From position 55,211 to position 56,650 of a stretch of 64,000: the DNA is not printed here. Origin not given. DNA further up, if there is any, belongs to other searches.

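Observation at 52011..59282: Radical-SAM + TauD-like dioxygenase + two Sel1-repeat periplasmic proteins, divergent from an MBOAT/DltD-like O-acyltransferase pair, in a lower-GC block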

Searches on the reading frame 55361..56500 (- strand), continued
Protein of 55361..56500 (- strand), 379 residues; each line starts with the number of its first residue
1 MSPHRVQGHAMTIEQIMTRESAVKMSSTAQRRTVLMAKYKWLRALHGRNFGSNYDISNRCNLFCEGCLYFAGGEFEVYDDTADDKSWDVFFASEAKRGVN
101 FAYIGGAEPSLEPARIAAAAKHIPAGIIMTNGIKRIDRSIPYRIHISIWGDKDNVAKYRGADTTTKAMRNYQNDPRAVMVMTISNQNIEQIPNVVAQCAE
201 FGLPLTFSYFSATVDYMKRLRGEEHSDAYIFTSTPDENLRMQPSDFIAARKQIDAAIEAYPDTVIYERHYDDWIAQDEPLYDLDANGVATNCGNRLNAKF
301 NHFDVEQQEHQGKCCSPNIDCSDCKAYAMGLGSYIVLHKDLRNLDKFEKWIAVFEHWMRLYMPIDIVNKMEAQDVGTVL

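Call 20: find_encoding_contigs(protein=P0001, flank=10000, max_places=4)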
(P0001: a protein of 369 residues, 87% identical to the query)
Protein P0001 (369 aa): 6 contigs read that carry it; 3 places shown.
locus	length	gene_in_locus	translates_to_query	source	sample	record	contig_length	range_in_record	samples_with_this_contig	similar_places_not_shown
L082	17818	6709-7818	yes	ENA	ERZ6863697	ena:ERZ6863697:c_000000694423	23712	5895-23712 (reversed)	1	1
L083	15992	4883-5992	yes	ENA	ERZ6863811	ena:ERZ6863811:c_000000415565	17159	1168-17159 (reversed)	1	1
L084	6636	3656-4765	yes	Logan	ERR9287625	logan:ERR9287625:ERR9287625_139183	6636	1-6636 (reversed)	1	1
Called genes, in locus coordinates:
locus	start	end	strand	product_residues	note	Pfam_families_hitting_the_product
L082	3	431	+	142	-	?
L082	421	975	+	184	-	PF10502:Peptidase_S26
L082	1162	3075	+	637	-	PF03432:Relaxase (weak), PF11843:DUF3363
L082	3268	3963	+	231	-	-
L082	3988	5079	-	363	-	-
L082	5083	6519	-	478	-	PF03062:MBOAT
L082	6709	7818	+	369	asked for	-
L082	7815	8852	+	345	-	PF02668:TauD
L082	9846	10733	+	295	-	-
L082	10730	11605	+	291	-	PF00899:ThiF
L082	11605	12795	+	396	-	-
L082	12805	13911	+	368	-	PF00583:Acetyltransf_1 (faint)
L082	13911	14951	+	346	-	-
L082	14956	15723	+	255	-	PF05019:Coq4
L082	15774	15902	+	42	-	-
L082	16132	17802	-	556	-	PF00034:Cytochrom_C (faint), PF13442:Cytochrome_CBB3 (faint), PF21419:RoxA-like_Cyt-c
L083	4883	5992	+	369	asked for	-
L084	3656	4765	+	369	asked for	-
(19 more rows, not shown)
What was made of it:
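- The module sits in an unrelated, mobile context (relaxase, TraF) in L082-84 (call 20). It moves as a unit into a mobile-element context (call 20).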

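Call 33: predict_structure(alignment_id=A2)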
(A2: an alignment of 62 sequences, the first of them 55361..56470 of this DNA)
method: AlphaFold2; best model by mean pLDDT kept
length: 369 residues; sequences in the alignment: 62
mean_pLDDT: 92.7   pTM: 0.90
mean pLDDT of the five models: 92.7, 92.4, 92.3, 90.7, 90.3
residues with pLDDT >= 90: 301; 70-90: 52; 50-70: 14; < 50: 2
segments of 3 or more residues with pLDDT < 50: none
pLDDT, mean of each block of 10 residues (from residue 1): 66 77 95 95 95 90 82 96 98 96 98 98 97 97 92 94 98 98 98 98 94 89 91 97 98 98 95 94 88 94 85 94 95 97 98 97 65
secondary structure, 60 per line:
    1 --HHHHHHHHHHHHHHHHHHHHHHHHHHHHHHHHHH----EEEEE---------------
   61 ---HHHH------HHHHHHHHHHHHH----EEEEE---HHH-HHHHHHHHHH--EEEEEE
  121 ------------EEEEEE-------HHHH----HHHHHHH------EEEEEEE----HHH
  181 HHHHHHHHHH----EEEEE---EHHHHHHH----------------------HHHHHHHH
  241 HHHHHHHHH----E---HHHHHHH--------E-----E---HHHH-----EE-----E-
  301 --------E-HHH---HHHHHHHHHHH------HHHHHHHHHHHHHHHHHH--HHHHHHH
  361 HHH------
elements in order: H3-36 E41-45 H64-67 H74-86 E91-95 H103-112 E115-120 E133-138 H146-149 H154-160 E167-173 H178-190 E195-199 H204-210 H233-249 H258-264 H283-286 H317-327 H334-351 H354-363
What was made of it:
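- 55361..56470 (-): Radical-SAM enzyme of an unnamed family (369 aa from the conserved ATG; the ORF extends to 56500). It has CxxxCxxC (C60/C64/C67 in 379-aa numbering), a GGAEPS SAM-binding motif, and one C-terminal cluster, C292...C314-C315-x5-C321-x2-C324. A long N-terminal helix is present but no RRE. AF2 pLDDT 92.7, call 33.
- On Radical SAM superfamily: AF2 pLDDT 92.7 (call 33).
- On RiPP-maturing rSAM enzymes: The N-terminus is a single helix (call 33).
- The rSAM has no RRE (call 33).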

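Call 37: fold_search(model_id=the predicted structure, library=pdb)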
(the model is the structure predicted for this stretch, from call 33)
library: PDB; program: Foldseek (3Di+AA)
matches with E <= 10: 1308; with E <= 0.001: 46
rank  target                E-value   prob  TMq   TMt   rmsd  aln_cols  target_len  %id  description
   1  6efn                  3.3e-10  1.00  0.51  0.49   9.5       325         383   15  Structure of a RiPP maturase, SkfB (released 2018-10-24)
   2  4k37_A                1.9e-08  1.00  0.49  0.50  10.4       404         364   14  Native anSMEcpe with bound AdoMet (released 2013-05-08)
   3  5v1s_A                4.2e-08  1.00  0.47  0.42   5.8       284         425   13  Crystal structure of Streptococcus suis SuiB bound to S-adenosylmethionine (released 2017-08-30)
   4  5v1t_A                5.9e-08  1.00  0.48  0.41  11.0       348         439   13  Crystal structure of Streptococcus suis SuiB bound to precursor peptide SuiA (released 2017-08-30)
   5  9dfw_A                8.0e-08  1.00  0.47  0.59   8.1       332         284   13  X-ray crystal structure of an engineered Viperin-like enzyme from T. virens with bound CTP and SAM (released 2025-02-12)
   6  9dfn                  2.9e-07  1.00  0.47  0.58   5.0       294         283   11  X-ray crystal structure of the second viperin-like enzyme from Trichoderma virens with bound CTP and SAM (released 2025-02-19)
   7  9dfu                  3.3e-07  1.00  0.47  0.60   9.6       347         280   12  X-ray crystal structure of the second Viperin-like enzyme from T. virens variant F40H with bound CTP and SAM (released 2025-02-19)
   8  9dgw_A                3.5e-07  1.00  0.44  0.56   5.3       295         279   12  X-ray crystal structure of the Viperin-like enzyme from T. virens with bound CTP and SAM (released 2025-02-12)
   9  7vob                  4.1e-07  1.00  0.46  0.51   5.2       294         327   14  The crystal structure of a Radical SAM Enzyme BlsE involved in the Biosynthesis of Blasticidin S (released 2022-05-04)
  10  7tol                  5.2e-07  1.00  0.41  0.31   4.6       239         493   18  X-ray crystal structure of glycerol dibiphytanyl glycerol tetraether - macrocyclic archaeol synthase (GDGT-MAS) from Met (released 2022-08-31)
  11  6q2p_A                5.9e-07  1.00  0.45  0.55   8.5       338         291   12  Crystal structure of mouse viperin bound to cytidine triphosphate and S-adenosylhomocysteine (released 2020-01-22)
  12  6q2p_B                7.0e-07  1.00  0.46  0.56   7.3       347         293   11  Crystal structure of mouse viperin bound to cytidine triphosphate and S-adenosylhomocysteine (released 2020-01-22)
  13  7tom                  7.9e-07  1.00  0.41  0.31   4.6       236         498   19  X-ray crystal structure of glycerol dibiphytanyl glycerol tetraether - macrocyclic archaeol synthase (GDGT-MAS) from Met (released 2022-08-31)
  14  2fb2_B                7.9e-07  1.00  0.42  0.47  16.4       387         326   13  Structure of the MoaA Arg17/266/268/Ala triple mutant (released 2006-05-09)
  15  9dfw_B                8.4e-07  1.00  0.45  0.55   5.2       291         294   13  X-ray crystal structure of an engineered Viperin-like enzyme from T. virens with bound CTP and SAM (released 2025-02-12)
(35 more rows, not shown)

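Call 45: find_encoding_contigs(protein=P0067, flank=10000, max_places=2)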
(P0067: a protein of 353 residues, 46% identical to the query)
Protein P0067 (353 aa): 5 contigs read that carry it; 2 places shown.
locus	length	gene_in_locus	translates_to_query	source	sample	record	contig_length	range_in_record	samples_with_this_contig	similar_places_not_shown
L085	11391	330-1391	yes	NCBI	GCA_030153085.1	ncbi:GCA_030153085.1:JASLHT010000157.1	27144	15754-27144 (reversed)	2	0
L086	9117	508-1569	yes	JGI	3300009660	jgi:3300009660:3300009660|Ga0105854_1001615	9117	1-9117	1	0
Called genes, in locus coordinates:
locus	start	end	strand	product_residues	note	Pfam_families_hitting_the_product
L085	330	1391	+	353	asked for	-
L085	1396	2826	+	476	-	PF03062:MBOAT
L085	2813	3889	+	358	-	-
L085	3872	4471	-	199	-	PF13302:Acetyltransf_3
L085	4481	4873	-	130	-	PF15588:Imm10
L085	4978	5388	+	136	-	PF00583:Acetyltransf_1, PF13673:Acetyltransf_10, PF08445:FR47 (faint), PF13508:Acetyltransf_7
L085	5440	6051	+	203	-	PF05569:Peptidase_M56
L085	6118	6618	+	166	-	-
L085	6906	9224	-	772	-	PF12434:Malate_DH (weak), PF00390:malic, PF03949:Malic_M, PF01515:PTA_PTB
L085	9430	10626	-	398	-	PF07690:MFS_1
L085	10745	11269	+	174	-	PF12802:MarR_2, PF01047:MarR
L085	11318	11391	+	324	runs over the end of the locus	PF00586:AIRS, PF02769:AIRS_C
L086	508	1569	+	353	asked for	-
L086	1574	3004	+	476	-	PF03062:MBOAT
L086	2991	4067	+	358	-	-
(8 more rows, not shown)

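Call 50: search_solved_structures(query=A4, max_evalue=1)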
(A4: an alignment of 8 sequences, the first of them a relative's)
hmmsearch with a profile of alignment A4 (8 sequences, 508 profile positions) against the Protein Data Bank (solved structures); distinct sequences matched with E-value up to 1: 110 (the best 60 are shown).
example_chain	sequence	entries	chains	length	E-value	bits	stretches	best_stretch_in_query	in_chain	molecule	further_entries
9qhb_A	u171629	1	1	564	7.4e-07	31.8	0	25-150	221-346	Engineered tetratricopeptide repeat protein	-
8bu0_A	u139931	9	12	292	1.5e-05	27.5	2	25-150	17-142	Consensus tetratricopeptide repeat protein | Crystal structure of an 8-repeat consensus TPR superhelix with Zinc. | Monomer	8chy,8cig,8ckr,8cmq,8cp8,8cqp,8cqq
8fgw_D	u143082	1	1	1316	1.5e-05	27.5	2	12-125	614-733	Tetratricopeptide repeat protein 21B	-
8bbe_D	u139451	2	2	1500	2.9e-05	26.6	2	12-125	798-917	SNAP-tag,Tetratricopeptide repeat protein 21B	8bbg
9mk9_A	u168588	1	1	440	0.00038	22.9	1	51-252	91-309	Interferon-induced protein with tetratricopeptide repeats 2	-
3qdn_A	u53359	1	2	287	0.00094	21.6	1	16-139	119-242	Putative thioredoxin protein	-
9evs_1u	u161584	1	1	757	0.0012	21.3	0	17-109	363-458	mL102 (rPPR5)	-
7wzb_B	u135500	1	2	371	0.0019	20.6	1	27-152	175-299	Lipopolysaccharide assembly protein B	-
6qx9_5J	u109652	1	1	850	0.0042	19.4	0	29-216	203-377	Pre-mRNA-processing factor 6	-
9qhc_A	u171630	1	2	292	0.0052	19.1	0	25-150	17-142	Engineered tetratricopeptide repeat protein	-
3jcr_G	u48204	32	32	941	0.0075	18.6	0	29-216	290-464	hPrp6 | Pre-mRNA-processing factor 6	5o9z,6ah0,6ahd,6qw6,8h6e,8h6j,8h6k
7obi_A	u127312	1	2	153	0.01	18.2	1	26-154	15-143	CTPR-rv4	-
8qvw_B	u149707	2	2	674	0.011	18.1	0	75-254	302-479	Signal recognition particle subunit SRP72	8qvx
3o0d_A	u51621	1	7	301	0.012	17.9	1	345-404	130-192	Triacylglycerol lipase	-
9gyt_1u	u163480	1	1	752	0.013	17.8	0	17-78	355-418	mL102 (rPPR5)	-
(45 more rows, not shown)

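Call 53: search_protein_families(library=ncbifam, alignment_id=A2, max_evalue=0.01)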
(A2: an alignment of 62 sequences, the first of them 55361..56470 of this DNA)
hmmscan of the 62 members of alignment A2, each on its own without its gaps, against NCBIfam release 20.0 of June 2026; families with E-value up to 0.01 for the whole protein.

A. member 1, window:55361-56470:- (369 aa): 3 families
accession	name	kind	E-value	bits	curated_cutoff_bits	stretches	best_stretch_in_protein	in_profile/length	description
NF047865.1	rSAM_PapB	equivalog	0.00079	18.7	340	0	46-111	9-76/330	PapB family radical SAM/SPASM ranthipeptide maturase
NF045702.1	rSAM_GDGT_ether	equivalog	0.0011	17.7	450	1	43-155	89-205/486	tetraether lipid synthase Tes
TIGR04250.1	SCM_rSAM_ScmE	equivalog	0.0044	16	400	0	44-100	7-61/358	SynChlorMet cassette radical SAM/SPASM protein ScmE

B. families by the number of members that match (of 62 scanned): 46 families (the first 25 are shown)
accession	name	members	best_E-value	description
TIGR04250.1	SCM_rSAM_ScmE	56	1.4e-08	SynChlorMet cassette radical SAM/SPASM protein ScmE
NF038283.1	viperin_w_prok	38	3.5e-07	viperin family antiviral radical SAM protein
TIGR04403.1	rSAM_skfB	28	9.7e-09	sporulation killing factor system radical SAM maturase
NF047865.1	rSAM_PapB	24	8.7e-08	PapB family radical SAM/SPASM ranthipeptide maturase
TIGR02666.1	moaA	22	8.1e-06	GTP 3',8-cyclase MoaA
TIGR02668.1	moaA_archaeal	21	2.4e-07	GTP 3',8-cyclase MoaA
TIGR04546.1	rSAM_ahbC_deAc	19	9.9e-09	12,18-didecarboxysiroheme deacetylase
TIGR04054.1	rSAM_NirJ1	18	3.8e-09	putative heme d1 biosynthesis radical SAM protein NirJ1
NF050035.1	rSAM_WgK_link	18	1.1e-05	radical SAM/SPASM peptide maturase WgkB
TIGR03961.1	rSAM_PTO1314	16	9.3e-06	PTO1314 family radical SAM protein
TIGR04055.1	rSAM_NirJ2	15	2.8e-06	putative heme d1 biosynthesis radical SAM protein NirJ2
NF045702.1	rSAM_GDGT_ether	14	9e-08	tetraether lipid synthase Tes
NF045646.2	rSAM_Se_TrsS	14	1.3e-06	radical SAM (seleno)protein TrsS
TIGR03962.1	mycofact_rSAM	13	0.00024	mycofactocin radical SAM maturase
TIGR04051.1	rSAM_NirJ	12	7.7e-08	heme d1 biosynthesis radical SAM protein NirJ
TIGR03942.1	sulfatase_rSAM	7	1.6e-05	anaerobic sulfatase maturase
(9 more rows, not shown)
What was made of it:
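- On Anaerobic sulfatase-maturing enzymes: TIGR03942 is hit weakly by 7 of 62 members (call 53).
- anSME-type NCBIfam matches are weak and found in few members: 7 of 62, best E 1.6e-5 (call 53).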
